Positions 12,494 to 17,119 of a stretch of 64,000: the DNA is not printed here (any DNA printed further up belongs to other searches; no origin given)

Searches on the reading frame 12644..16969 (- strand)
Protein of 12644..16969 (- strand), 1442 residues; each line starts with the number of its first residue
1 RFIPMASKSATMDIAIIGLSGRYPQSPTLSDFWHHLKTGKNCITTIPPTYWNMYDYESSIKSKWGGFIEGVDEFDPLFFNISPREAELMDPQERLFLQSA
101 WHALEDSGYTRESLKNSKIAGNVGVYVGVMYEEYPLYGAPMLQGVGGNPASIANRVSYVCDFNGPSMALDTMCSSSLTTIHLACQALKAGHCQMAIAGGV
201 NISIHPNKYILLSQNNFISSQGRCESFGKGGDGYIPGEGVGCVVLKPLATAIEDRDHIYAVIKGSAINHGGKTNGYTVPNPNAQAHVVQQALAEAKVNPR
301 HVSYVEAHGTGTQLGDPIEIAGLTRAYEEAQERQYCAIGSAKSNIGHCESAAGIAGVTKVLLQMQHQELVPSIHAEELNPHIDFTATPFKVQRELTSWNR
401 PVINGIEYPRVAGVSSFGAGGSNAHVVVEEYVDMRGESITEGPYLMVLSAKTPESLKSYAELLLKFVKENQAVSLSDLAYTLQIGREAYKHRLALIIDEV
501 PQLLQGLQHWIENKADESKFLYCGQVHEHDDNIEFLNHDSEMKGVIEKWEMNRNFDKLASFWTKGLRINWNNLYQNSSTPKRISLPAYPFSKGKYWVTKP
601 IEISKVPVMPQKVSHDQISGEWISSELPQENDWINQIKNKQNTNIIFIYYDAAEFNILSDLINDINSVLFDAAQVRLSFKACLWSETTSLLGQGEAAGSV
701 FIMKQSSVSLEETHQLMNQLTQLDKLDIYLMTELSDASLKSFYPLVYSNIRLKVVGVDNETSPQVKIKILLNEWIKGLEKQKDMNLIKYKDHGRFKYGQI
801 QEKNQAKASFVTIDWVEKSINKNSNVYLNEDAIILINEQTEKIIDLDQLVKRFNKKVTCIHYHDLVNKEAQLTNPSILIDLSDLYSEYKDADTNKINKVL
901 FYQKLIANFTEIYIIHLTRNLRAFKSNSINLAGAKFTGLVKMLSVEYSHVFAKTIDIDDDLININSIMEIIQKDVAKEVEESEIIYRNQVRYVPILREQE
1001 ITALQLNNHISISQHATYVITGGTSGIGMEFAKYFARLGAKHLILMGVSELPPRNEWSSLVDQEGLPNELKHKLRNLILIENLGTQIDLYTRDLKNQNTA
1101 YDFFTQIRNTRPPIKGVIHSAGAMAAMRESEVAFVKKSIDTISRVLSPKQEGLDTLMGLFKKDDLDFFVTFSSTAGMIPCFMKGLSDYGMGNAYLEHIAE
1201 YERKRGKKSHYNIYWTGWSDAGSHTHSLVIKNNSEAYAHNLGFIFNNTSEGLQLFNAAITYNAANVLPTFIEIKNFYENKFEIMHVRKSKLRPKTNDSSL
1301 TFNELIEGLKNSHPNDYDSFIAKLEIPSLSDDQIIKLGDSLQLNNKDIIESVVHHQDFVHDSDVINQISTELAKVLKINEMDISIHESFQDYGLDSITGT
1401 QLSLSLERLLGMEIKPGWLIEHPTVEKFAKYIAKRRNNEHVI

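Call 31: search_protein_families(library=pfam, proteins=[window:12644-16969:-], max_evalue=0.00001)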
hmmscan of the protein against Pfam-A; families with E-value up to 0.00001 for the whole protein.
window:12644-16969:- (1442 aa): 8 families
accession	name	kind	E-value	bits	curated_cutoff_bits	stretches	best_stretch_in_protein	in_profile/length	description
PF00109.32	ketoacyl-synt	-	5.7e-81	272.3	20.8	1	13-251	3-252/252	Beta-ketoacyl synthase, N-terminal domain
PF02801.28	Ketoacyl-synt_C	-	1.9e-44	150.9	20.8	1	259-375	1-118/119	Beta-ketoacyl synthase, C-terminal domain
PF08659.16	KR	-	2.3e-32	112.8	22.6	1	1016-1219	1-179/180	KR domain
PF22336.2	RhiE-like_linker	-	1e-18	67.5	27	1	447-513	1-66/67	RhiE-like, KS-MAT linker domain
PF22621.2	CurL-like_PKS_C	-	4.8e-18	65.3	27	1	444-507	1-64/64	CurL-like, PKS C-terminal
PF16197.11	KAsynt_C_assoc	-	2.9e-15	57.1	33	1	379-492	2-107/111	Ketoacyl-synthetase C-terminal extension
PF00550.31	PP-binding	-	3.1e-14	53.4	20.8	1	1367-1432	2-67/67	Phosphopantetheine attachment site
PF00108.29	Thiolase_N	-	1.1e-06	28.7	26.4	1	152-200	62-112/260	Thiolase, N-terminal domain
